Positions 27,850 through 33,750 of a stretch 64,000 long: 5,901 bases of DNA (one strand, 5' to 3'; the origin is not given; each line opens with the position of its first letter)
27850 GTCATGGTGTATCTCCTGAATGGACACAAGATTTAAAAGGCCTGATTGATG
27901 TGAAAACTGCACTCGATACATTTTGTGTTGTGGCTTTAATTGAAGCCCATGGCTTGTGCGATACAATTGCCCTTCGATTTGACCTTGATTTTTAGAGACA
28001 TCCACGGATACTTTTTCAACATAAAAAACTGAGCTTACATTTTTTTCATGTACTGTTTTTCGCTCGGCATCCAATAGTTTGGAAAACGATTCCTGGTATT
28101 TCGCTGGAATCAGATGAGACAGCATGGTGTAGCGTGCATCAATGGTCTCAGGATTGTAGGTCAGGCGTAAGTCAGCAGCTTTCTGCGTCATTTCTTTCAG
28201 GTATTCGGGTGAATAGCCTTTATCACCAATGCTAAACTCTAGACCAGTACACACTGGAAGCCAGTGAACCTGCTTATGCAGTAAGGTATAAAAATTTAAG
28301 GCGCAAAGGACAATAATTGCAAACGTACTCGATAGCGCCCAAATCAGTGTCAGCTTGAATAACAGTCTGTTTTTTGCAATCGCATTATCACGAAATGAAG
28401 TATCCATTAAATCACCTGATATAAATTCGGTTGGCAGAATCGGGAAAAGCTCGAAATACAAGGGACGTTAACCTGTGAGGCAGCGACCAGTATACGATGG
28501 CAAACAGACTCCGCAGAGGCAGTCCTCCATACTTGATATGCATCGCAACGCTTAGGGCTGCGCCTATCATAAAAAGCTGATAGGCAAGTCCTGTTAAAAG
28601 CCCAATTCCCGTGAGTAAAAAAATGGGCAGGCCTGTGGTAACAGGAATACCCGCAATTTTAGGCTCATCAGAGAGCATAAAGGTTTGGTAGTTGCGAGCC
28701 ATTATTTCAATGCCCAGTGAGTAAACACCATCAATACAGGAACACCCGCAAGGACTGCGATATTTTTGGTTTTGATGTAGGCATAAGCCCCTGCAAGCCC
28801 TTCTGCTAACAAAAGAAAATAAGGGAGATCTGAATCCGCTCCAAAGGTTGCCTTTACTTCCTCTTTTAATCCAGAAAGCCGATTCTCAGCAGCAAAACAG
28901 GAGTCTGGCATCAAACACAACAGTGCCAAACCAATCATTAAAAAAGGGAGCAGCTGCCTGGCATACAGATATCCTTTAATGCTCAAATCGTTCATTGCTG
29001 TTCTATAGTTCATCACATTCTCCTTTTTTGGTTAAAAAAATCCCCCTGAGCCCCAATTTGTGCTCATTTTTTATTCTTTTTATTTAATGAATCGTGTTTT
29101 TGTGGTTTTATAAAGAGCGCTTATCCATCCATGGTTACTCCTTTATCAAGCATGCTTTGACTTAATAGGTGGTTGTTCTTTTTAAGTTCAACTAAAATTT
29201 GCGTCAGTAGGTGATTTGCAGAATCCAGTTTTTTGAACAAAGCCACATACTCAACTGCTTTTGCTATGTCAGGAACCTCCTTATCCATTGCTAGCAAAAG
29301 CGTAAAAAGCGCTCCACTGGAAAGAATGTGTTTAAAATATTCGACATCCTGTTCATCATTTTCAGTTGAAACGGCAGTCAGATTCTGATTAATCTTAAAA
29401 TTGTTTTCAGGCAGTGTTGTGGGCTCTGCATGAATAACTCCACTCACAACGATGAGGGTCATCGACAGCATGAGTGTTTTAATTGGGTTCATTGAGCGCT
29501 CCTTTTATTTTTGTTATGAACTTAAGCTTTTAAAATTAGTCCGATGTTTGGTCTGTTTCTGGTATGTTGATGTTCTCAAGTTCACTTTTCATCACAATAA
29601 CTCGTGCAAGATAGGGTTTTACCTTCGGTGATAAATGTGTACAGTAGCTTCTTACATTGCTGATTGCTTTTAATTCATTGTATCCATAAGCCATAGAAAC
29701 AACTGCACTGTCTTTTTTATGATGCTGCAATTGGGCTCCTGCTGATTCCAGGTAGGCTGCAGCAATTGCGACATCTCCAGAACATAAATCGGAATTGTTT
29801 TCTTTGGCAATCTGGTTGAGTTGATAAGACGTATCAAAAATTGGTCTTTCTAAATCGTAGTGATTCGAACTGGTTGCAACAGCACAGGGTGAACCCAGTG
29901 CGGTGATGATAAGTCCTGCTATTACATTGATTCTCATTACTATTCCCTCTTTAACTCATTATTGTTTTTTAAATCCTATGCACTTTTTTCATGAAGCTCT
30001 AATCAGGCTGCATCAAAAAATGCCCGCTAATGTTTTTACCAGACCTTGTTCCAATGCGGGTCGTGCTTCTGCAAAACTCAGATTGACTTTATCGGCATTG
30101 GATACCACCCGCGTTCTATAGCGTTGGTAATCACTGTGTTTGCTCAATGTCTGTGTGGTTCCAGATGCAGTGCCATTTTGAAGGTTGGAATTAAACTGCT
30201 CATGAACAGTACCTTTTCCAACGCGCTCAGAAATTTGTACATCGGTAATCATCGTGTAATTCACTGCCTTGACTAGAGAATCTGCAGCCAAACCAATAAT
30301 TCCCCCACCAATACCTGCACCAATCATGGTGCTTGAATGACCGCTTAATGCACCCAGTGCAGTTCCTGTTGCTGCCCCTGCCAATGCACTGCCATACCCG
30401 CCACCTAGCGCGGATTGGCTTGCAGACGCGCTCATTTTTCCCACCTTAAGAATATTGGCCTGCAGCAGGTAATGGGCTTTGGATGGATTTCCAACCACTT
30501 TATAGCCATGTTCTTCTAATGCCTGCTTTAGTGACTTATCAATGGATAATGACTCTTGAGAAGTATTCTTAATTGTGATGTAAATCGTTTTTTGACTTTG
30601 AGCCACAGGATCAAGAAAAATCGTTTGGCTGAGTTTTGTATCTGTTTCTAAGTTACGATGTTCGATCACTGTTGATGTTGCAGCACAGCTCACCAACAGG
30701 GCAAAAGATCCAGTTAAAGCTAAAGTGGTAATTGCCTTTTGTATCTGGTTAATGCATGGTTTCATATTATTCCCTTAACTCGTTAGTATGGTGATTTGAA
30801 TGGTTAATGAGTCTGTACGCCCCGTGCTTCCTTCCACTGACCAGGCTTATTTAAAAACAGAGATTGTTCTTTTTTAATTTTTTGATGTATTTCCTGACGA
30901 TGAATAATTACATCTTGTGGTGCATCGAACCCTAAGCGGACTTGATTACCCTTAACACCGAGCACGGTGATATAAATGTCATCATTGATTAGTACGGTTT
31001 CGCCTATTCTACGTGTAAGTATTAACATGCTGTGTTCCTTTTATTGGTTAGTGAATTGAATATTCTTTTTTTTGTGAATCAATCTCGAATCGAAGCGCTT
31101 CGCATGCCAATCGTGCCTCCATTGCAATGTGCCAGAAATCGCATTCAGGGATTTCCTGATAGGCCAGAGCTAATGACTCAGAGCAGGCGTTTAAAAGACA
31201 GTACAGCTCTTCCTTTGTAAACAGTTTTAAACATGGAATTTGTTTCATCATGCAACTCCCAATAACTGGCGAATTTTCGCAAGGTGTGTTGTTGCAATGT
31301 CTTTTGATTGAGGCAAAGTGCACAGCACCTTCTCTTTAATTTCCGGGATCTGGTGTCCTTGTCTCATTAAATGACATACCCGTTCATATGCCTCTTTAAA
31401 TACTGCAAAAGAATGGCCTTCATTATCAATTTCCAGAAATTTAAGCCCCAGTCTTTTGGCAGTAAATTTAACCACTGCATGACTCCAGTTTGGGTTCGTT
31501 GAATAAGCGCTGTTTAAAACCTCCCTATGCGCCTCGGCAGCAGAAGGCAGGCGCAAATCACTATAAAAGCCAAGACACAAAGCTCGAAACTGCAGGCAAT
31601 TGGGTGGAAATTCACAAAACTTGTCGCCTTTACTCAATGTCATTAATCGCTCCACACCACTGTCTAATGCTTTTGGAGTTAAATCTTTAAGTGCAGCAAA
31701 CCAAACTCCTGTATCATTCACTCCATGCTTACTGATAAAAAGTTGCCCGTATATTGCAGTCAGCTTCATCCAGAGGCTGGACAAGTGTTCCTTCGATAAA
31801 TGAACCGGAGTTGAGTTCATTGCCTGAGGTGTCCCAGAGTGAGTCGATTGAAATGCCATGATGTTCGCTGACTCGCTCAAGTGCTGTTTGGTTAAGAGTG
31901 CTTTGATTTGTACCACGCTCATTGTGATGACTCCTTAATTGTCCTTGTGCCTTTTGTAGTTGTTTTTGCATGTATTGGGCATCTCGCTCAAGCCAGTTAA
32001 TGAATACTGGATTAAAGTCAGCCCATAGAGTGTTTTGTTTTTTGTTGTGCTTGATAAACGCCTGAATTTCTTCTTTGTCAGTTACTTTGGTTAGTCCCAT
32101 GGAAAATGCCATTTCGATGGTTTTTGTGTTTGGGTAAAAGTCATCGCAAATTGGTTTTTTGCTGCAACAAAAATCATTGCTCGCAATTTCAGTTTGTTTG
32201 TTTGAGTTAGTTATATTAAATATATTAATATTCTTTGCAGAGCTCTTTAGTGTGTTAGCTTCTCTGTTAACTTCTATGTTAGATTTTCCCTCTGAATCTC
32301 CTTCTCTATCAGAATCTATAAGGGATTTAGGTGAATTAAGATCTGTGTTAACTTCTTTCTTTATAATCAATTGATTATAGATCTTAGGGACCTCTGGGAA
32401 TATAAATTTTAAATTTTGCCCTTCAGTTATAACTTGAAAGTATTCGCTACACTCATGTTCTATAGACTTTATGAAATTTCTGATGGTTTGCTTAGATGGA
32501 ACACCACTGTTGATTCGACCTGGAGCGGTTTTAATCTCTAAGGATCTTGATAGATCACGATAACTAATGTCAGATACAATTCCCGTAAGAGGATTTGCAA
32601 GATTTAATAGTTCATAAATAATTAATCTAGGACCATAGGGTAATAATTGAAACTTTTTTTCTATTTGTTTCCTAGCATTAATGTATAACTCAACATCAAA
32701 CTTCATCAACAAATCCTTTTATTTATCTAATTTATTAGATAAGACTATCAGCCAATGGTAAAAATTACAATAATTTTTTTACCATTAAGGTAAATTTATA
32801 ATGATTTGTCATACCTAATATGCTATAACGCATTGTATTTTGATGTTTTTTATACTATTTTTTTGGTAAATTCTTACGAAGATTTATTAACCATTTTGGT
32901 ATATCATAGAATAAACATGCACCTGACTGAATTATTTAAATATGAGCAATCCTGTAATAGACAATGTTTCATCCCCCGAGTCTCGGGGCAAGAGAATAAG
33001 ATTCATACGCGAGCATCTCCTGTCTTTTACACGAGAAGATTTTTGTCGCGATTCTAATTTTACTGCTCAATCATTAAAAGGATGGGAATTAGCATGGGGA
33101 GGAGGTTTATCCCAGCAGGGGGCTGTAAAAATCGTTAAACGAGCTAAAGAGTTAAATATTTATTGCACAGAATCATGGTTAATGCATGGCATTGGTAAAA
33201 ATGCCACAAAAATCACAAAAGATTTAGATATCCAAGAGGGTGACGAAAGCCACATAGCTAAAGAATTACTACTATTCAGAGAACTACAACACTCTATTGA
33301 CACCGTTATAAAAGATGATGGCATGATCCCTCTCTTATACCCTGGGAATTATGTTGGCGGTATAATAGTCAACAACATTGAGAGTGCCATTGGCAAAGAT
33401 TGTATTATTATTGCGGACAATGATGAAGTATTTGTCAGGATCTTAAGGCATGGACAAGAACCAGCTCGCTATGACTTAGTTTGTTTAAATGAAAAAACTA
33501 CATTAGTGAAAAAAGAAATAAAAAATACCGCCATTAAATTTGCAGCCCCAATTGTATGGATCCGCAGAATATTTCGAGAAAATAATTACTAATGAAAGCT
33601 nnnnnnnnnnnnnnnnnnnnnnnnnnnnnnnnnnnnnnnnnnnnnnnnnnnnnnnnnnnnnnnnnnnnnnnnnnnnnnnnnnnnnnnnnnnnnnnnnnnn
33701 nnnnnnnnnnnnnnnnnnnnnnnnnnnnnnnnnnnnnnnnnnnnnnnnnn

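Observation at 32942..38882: The ICE repressor lvrR is translationally fused into an operon with a proline iminopeptidase, a type-I periplasmic binding protein, a hybrid histidine kinase and a small protein, facing an atypical response regulator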

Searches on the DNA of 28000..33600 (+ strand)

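Call 8: search_dna_similar(query=window:28000-33600:+, collection=plasmids, mode=near, max_rows=30)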
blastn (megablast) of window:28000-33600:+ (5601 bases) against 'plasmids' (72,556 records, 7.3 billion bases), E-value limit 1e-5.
Records with a match: 11; places in all: 11; records where one place covers at least 80% of the query: 0.
Best place of each record, by identity: 95-99% 5; 90-95% 3; 80-90% 1; 60-80% 2.
By first word of the organism name: Legionella 11.
By predicted mobility (MOB-suite, as given by PLSDB): conjugative 11.
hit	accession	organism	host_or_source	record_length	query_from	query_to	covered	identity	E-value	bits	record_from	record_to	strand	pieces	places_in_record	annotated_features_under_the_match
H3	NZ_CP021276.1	Legionella pneumophila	Homo sapiens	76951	1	4286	77%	96.6%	0e+0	7107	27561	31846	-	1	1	complement resistance protein TraT | Vir protein | hypothetical protein (x4) | TraE/TraK family type IV conjugative transfer system protein | type IV conjugative transfer system pilin TraA | and 2 other names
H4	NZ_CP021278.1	Legionella pneumophila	Homo sapiens,sputum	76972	1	4286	77%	95.9%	0e+0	6951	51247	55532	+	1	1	complement resistance protein TraT | Vir protein | hypothetical protein (x4) | TraE/TraK family type IV conjugative transfer system protein | type IV conjugative transfer system pilin TraA | and 2 other names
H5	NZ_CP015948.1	Legionella pneumophila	Isolate,environmental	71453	1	4286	77%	95.9%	0e+0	6951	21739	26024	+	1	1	complement resistance protein TraT | Vir protein | hypothetical protein (x4) | TraE/TraK family type IV conjugative transfer system protein | type IV conjugative transfer system pilin TraA | and 2 other names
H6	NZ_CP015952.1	Legionella pneumophila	Isolate,environmental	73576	1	4286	77%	95.9%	0e+0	6951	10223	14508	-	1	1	complement resistance protein TraT | Vir protein | hypothetical protein (x4) | TraE/TraK family type IV conjugative transfer system protein | type IV conjugative transfer system pilin TraA | and 2 other names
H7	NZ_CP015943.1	Legionella pneumophila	Isolate,clinical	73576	1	4286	77%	95.9%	0e+0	6951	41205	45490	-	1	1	complement resistance protein TraT | Vir protein | hypothetical protein (x4) | TraE/TraK family type IV conjugative transfer system protein | type IV conjugative transfer system pilin TraA | and 2 other names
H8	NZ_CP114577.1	Legionella pneumophila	cell culture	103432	1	1493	27%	93.8%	0e+0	2241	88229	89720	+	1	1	TraE/TraK family type IV conjugative transfer system protein | hypothetical protein | type IV conjugative transfer system pilin TraA | traL: type IV conjugative transfer system protein TraL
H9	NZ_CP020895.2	Legionella longbeachae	Homo sapiens,Respiratory sample - sputum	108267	1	1493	27%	93.8%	0e+0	2241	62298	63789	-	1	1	TraE/TraK family type IV conjugative transfer system protein | hypothetical protein | type IV conjugative transfer system pilin TraA | traL: type IV conjugative transfer system protein TraL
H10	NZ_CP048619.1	Legionella pneumophila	-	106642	1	1493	27%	93.4%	0e+0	2207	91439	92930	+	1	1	TraE/TraK family type IV conjugative transfer system protein | hypothetical protein | type IV conjugative transfer system pilin TraA | traL: type IV conjugative transfer system protein TraL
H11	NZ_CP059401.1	Legionella sp. PC1000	Biofilm - potable water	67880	2923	4237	23%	80.3%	0e+0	987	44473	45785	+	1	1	hypothetical protein (x2) | Vir protein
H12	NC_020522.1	Legionella pneumophila subsp. pneumophila LPE509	-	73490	2920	4241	24%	79.8%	0e+0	946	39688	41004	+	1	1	hypothetical protein (x3) | csrA: carbon storage regulator CsrA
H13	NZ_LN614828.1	Legionella fallonii LLAP-10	-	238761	1020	2127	20%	76.7%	4e-158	568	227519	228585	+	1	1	hypothetical protein (x2) | complement resistance protein TraT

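Call 11: get_annotated_region(hit=H3, flank=8000)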
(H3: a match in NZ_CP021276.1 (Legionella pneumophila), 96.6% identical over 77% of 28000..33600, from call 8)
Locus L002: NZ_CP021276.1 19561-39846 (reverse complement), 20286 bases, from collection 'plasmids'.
description: Legionella pneumophila strain D-4040 plasmid unnamed2, complete sequence
organism: Legionella pneumophila (NCBI taxid 446)
taxonomy: Bacteria; Pseudomonadota; Gammaproteobacteria; Legionellales; Legionellaceae; Legionella; Legionella pneumophila
host: -; source: Homo sapiens; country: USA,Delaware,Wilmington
typing (MOB-suite, as given by PLSDB): conjugative; relaxase MOBF; mating-pair formation MPF_F
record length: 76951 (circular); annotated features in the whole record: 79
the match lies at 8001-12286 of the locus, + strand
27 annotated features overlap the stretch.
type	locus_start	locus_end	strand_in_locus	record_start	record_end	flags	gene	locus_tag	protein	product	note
CDS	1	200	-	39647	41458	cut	traN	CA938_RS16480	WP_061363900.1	type-F conjugative transfer system mating-pair stabilization protein TraN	-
CDS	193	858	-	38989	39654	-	trbC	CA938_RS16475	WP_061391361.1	type-F conjugative transfer system pilin assembly protein TrbC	-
CDS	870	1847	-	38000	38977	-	traU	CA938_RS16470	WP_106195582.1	conjugal transfer pilus assembly protein TraU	-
CDS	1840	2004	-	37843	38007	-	-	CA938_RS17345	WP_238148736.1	hypothetical protein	-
CDS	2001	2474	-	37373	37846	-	-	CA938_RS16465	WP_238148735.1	hypothetical protein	-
CDS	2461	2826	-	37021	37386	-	-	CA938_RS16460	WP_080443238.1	TrbI F-type domain-containing protein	-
CDS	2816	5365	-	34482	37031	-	traC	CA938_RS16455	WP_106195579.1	type IV secretion system protein TraC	-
CDS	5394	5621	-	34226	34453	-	-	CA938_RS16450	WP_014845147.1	hypothetical protein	-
CDS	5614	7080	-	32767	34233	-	-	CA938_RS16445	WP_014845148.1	TraB/VirB10 family protein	-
CDS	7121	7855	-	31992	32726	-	traK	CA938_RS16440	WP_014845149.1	type-F conjugative transfer system secretin TraK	-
CDS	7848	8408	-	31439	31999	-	-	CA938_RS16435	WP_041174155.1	TraE/TraK family type IV conjugative transfer system protein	-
CDS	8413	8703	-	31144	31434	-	traL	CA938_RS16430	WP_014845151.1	type IV conjugative transfer system protein TraL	-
CDS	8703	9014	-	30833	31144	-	-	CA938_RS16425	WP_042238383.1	type IV conjugative transfer system pilin TraA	-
CDS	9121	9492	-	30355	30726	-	-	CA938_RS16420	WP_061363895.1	hypothetical protein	-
CDS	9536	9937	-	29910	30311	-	-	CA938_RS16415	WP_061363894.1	hypothetical protein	-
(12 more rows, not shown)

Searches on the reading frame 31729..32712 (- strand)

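Call 95: search_protein_families(library=pfam, proteins=[window:31729-32712:-], max_evalue=0.01)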
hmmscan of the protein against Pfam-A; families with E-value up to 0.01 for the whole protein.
window:31729-32712:- (327 aa): 1 family
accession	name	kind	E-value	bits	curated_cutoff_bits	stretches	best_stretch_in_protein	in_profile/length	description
PF17948.6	DnaT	-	0.0063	16.7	25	0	187-251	2-67/69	DnaT DNA-binding domain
